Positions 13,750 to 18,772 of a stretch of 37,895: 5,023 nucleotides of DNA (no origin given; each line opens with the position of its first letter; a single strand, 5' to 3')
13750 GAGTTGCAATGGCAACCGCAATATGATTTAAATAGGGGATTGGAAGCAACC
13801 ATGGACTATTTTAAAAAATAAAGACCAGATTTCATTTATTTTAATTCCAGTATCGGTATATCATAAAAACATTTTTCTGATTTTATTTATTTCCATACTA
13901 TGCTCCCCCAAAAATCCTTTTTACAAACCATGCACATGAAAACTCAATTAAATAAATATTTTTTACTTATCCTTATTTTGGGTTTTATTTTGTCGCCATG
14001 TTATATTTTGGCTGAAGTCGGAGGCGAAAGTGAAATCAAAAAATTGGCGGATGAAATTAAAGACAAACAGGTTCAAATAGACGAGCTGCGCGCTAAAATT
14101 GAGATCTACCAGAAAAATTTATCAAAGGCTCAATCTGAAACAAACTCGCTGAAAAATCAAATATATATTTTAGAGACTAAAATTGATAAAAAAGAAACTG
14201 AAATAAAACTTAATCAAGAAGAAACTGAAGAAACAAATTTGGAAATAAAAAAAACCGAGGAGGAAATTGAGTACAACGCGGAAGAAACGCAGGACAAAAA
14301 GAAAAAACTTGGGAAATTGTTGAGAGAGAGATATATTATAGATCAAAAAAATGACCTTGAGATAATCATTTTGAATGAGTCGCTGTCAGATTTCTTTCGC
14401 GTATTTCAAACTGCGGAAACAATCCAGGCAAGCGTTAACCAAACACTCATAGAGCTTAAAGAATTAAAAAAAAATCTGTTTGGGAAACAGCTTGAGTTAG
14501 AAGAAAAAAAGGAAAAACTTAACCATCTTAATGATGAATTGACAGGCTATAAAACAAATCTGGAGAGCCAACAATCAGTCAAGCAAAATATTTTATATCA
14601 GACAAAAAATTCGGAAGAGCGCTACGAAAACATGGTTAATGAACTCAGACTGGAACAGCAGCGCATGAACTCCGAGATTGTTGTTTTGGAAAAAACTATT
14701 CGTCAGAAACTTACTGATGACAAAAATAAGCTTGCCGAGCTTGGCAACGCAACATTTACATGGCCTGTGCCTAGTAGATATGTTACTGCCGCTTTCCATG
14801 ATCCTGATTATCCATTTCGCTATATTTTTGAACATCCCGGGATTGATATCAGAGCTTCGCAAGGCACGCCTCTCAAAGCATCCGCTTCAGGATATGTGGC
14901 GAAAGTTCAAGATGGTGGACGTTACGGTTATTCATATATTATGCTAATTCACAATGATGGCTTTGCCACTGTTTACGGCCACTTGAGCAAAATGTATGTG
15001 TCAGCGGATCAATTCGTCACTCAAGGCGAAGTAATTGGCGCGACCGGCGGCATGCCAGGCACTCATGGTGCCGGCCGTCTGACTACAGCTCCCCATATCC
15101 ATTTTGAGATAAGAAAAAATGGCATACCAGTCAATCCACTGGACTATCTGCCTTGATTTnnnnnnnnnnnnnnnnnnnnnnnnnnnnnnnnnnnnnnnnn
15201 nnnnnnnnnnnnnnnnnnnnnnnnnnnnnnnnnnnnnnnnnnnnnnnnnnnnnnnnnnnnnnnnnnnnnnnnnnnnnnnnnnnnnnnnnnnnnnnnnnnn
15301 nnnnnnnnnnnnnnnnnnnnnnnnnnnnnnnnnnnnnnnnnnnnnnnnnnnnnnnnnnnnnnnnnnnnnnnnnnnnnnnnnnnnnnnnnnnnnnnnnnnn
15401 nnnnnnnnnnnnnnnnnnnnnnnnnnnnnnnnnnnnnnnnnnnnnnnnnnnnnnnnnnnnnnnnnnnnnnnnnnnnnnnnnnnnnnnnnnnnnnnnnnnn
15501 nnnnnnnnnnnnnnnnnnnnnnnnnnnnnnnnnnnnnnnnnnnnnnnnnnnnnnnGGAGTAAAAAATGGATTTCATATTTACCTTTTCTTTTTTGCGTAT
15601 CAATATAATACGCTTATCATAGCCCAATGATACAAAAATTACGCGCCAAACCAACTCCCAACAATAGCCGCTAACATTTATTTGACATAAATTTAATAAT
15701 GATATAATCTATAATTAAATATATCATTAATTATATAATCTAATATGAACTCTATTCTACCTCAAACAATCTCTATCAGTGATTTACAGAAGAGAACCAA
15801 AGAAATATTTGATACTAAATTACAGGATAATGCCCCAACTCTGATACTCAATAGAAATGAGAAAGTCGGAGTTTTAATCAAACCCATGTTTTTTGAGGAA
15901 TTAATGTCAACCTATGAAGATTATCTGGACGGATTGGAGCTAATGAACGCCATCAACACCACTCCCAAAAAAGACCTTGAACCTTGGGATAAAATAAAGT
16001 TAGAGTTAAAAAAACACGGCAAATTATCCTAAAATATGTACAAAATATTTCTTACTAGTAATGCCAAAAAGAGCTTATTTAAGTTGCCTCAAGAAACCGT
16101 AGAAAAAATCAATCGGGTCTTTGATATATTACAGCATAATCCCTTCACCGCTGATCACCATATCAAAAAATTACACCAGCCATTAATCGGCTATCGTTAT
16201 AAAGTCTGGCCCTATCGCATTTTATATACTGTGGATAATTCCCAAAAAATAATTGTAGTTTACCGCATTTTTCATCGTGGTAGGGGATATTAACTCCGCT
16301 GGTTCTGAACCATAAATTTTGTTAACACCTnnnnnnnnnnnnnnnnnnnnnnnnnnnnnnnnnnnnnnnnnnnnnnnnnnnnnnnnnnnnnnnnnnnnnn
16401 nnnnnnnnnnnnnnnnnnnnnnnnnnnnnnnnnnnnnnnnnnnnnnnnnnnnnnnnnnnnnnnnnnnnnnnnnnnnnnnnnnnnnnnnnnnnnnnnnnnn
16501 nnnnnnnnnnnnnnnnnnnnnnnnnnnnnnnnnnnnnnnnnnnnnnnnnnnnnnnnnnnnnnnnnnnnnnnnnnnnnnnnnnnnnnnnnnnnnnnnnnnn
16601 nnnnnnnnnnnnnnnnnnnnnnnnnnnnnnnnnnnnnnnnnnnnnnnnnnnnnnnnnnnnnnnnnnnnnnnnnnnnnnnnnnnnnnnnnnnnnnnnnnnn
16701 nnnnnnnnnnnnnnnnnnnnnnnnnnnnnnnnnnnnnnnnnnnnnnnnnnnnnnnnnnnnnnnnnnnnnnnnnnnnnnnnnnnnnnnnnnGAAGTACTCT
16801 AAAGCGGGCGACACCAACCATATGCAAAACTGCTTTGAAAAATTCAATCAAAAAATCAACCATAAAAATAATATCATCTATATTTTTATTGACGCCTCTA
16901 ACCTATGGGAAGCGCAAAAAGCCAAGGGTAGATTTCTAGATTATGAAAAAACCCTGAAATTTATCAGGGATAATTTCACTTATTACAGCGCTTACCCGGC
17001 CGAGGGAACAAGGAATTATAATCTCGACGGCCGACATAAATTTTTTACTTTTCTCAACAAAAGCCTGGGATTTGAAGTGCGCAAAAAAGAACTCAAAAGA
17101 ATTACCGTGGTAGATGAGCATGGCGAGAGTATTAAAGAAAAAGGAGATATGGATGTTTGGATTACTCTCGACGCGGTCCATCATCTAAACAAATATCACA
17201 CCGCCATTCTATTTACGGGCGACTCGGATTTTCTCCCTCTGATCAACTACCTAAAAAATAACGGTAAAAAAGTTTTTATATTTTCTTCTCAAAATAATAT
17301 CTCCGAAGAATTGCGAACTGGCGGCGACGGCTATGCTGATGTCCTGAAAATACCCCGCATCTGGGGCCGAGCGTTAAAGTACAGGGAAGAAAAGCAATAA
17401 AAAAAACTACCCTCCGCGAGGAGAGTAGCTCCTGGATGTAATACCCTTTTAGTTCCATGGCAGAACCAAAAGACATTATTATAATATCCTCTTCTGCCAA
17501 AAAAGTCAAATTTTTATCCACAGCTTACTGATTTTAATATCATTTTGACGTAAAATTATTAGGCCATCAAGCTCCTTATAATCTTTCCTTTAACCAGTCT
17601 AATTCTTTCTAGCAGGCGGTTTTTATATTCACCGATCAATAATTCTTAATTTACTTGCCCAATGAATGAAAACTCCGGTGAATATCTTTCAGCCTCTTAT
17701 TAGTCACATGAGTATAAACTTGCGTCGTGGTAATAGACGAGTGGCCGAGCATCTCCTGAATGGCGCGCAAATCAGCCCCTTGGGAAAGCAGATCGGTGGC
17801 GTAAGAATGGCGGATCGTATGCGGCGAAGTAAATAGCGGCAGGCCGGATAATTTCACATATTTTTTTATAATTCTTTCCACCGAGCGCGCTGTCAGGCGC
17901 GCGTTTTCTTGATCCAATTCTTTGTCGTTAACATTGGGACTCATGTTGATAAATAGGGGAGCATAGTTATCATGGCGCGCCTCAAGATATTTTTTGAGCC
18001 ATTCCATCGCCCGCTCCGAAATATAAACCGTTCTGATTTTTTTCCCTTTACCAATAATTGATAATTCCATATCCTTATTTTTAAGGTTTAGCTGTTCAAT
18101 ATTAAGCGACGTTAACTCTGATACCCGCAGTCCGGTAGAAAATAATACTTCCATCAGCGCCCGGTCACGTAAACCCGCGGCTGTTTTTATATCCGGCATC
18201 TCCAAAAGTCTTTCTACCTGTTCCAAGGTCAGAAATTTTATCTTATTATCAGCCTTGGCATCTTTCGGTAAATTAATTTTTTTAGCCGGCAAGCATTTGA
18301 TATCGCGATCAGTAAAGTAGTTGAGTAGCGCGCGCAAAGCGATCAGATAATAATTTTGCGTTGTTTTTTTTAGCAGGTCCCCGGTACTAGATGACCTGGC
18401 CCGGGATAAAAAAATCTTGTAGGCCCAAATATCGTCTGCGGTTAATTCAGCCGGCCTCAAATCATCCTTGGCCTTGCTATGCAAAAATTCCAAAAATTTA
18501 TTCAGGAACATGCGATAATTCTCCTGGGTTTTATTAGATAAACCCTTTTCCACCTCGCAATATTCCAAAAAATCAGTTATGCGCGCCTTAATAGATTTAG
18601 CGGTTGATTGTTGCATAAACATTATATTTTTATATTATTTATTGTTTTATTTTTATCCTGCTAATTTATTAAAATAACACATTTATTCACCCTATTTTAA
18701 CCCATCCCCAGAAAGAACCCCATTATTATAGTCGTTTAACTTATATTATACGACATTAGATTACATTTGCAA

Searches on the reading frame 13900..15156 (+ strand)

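Call 72: search_protein_families(library=pfam, proteins=[window:13900-15156:+], max_evalue=0.0001)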
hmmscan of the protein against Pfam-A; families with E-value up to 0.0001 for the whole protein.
window:13900-15156:+ (418 aa): 1 family
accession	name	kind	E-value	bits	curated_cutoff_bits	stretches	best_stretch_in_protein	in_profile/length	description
PF01551.29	Peptidase_M23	-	1.3e-25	89.9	28.7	1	312-413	3-96/96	Peptidase family M23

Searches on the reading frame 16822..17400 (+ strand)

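Call 72: search_protein_families(library=pfam, proteins=[window:16822-17400:+], max_evalue=0.0001)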
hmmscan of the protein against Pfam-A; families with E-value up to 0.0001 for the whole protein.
window:16822-17400:+ (192 aa): 1 family
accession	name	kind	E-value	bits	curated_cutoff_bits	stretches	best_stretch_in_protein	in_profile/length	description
PF01936.24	NYN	-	4e-22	79.7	24.2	1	19-169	2-139/145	NYN domain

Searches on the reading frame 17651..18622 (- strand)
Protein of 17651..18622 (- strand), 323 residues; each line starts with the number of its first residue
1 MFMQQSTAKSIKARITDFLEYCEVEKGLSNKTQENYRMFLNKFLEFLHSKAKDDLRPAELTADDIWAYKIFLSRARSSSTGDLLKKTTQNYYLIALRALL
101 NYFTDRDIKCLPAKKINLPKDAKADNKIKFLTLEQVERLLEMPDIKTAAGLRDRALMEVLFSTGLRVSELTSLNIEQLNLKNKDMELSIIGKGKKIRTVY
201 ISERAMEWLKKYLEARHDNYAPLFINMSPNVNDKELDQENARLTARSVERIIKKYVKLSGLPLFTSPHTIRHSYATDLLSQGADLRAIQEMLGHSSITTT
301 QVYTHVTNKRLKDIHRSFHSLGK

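Call 72: search_protein_families(library=pfam, proteins=[window:17651-18622:-], max_evalue=0.0001)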
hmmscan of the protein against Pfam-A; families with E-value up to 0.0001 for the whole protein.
window:17651-18622:- (323 aa): 4 families
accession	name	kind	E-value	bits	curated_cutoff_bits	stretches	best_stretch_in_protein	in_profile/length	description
PF00589.27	Phage_integrase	-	2.9e-44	151.3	27.1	1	129-309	1-171/172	Phage integrase family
PF02899.23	Phage_int_SAM_1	-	1.6e-10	41.5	22.3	1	15-105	1-81/83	Phage integrase, N-terminal SAM-like domain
PF13495.12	Phage_int_SAM_4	-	4.3e-09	37.1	27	1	17-109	4-84/85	Phage integrase, N-terminal SAM-like domain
PF13102.12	Phage_int_SAM_5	-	1.6e-06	28.8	22.3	1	19-106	7-85/98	Phage integrase SAM-like domain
